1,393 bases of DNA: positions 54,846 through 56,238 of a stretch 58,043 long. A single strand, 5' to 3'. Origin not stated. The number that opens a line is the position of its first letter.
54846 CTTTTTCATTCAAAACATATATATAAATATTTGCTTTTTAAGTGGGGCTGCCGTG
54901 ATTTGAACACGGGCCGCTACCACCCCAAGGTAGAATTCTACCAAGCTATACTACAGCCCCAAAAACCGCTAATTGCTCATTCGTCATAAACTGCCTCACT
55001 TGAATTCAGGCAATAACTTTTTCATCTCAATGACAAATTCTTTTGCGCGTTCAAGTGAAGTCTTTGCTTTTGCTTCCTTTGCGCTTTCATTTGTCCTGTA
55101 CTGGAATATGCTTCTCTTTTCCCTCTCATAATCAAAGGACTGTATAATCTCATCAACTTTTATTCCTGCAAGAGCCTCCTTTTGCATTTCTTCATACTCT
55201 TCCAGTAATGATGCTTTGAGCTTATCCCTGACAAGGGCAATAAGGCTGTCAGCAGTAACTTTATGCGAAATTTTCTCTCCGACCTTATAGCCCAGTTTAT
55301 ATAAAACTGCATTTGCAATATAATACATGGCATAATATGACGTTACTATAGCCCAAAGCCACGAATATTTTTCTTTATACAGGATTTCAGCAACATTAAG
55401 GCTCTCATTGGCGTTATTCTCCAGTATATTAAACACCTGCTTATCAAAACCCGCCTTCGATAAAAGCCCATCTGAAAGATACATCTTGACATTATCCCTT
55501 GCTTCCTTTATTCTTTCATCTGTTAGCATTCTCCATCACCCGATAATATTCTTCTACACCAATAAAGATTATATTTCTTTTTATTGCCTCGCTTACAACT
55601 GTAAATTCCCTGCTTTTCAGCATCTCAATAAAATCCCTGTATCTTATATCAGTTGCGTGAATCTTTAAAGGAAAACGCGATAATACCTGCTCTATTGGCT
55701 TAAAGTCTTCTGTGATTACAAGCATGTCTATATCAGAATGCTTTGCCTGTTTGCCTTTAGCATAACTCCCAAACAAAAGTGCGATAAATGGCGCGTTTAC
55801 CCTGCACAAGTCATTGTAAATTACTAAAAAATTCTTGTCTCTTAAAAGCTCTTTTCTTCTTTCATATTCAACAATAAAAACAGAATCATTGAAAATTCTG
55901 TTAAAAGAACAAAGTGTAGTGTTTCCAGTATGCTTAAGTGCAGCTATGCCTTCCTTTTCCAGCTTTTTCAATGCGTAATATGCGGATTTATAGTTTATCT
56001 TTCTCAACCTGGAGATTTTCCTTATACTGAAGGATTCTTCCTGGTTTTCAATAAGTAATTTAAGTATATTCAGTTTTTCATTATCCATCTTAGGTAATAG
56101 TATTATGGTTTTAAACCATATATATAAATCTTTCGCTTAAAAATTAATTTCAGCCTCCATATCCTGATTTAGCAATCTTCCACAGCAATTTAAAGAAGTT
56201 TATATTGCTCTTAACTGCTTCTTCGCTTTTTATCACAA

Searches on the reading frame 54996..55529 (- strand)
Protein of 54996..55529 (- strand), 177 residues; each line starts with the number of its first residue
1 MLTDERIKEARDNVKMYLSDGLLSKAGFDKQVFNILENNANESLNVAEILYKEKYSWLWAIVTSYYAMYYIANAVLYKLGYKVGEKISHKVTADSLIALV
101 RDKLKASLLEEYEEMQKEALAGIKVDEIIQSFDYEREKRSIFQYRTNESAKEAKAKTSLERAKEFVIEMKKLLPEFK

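Call 13: search_protein_families(library=pfam, proteins=[window:54996-55529:-], max_evalue=0.01)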
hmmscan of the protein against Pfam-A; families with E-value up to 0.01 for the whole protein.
window:54996-55529:- (177 aa): 2 families
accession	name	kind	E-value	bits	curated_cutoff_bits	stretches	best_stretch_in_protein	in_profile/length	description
PF05168.19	HEPN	-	3.1e-06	27.8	22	1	38-169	6-114/117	HEPN domain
PF24991.2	Ig_NUP210_4th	-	0.007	16.5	25.2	0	12-46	22-56/79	NUP210 forth Ig-like domain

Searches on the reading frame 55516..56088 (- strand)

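Call 13: search_protein_families(library=pfam, proteins=[window:55516-56088:-], max_evalue=0.01)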
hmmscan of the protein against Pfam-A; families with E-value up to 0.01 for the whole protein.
window:55516-56088:- (190 aa): 3 families
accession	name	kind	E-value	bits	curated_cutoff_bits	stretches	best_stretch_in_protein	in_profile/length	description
PF18765.7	Polbeta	-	5.4e-09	36.5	26.9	1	101-174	14-86/93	Polymerase beta, Nucleotidyltransferase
PF01909.29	NTP_transf_2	-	3.2e-08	34.3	21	1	104-160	18-78/93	Nucleotidyltransferase domain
PF13518.12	HTH_28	-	0.0011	19.4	25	1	4-53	1-46/52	Helix-turn-helix domain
